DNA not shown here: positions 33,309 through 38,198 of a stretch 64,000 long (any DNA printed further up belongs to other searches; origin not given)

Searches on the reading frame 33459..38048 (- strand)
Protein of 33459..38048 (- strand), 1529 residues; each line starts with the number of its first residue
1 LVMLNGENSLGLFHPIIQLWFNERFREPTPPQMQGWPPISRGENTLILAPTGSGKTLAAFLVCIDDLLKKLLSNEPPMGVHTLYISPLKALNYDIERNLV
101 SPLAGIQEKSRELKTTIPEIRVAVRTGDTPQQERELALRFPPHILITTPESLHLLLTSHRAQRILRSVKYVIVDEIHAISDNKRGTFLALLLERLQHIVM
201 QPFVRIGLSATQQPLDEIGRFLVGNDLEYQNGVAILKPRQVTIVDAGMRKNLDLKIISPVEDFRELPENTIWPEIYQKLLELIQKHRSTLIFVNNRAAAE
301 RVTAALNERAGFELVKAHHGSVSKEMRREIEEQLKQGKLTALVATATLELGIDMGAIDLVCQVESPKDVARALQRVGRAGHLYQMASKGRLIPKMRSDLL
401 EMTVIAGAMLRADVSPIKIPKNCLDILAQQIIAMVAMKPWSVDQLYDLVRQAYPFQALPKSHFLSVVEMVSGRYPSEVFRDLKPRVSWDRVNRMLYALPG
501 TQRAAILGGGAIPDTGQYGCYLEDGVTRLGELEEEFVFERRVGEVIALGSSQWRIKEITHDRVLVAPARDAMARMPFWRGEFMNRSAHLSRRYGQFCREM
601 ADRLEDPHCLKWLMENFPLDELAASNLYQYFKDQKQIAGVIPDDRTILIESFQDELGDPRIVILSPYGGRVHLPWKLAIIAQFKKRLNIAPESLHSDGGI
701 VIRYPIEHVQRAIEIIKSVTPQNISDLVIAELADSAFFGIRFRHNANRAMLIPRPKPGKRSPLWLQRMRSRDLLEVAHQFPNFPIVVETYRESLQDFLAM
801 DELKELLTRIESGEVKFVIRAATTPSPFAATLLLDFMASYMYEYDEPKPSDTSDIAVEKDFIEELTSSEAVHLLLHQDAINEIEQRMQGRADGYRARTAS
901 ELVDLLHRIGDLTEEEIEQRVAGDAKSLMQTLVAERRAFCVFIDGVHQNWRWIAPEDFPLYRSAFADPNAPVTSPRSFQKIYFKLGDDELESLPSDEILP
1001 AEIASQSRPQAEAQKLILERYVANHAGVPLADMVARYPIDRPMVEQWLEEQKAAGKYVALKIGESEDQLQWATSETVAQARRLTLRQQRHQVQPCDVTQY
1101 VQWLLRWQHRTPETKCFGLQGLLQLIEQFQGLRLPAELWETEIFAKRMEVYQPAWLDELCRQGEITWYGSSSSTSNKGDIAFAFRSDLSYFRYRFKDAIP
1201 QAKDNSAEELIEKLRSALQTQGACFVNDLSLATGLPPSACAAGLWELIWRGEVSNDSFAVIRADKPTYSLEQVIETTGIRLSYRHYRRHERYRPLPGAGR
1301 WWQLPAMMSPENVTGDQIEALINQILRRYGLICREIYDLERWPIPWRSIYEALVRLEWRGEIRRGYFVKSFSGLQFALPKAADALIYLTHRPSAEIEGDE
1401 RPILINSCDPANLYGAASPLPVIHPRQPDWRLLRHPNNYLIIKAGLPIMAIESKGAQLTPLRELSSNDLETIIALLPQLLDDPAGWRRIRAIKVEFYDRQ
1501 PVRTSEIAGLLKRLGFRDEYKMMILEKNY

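Call 13: search_protein_families(library=pfam, proteins=[window:33459-38048:-])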
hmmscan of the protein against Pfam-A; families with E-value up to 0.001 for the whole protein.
window:33459-38048:- (1529 aa): 9 families
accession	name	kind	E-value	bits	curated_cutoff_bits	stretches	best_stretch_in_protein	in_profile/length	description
PF08494.16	DEAD_assoc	-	1.8e-51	175.1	23.5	1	641-829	1-191/191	DEAD/H associated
PF19306.5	WH_Lhr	-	5.2e-42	143.5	27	1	408-574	2-167/168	Large helicase-related protein, winged helix domain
PF00270.35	DEAD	-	7e-31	107.6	26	1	29-213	1-161/167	DEAD/DEAH box helicase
PF23234.1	WH4_Lhr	-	2e-23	82.2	27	1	1316-1392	6-82/87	Large helicase-related protein, winged-helix domain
PF00271.37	Helicase_C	-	1.5e-19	70.7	23.5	1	277-380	4-107/110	Helicase conserved C-terminal domain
PF23235.1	WH3_Lhr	-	6e-12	46.2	27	1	1102-1184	8-89/95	Large helicase-related protein, winged-helix domain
PF04851.21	ResIII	-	9.3e-08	32.6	22.5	1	42-211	23-161/164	Type III restriction enzyme, res subunit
PF23236.1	WH2_Lhr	-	8.9e-07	29.9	27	1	880-978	8-102/105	Large helicase-related protein, winged-helix domain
PF22590.2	Cas3-like_C_2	-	0.0001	23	27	1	287-379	3-101/106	CRISPR-associated nuclease/helicase Cas3, C-terminal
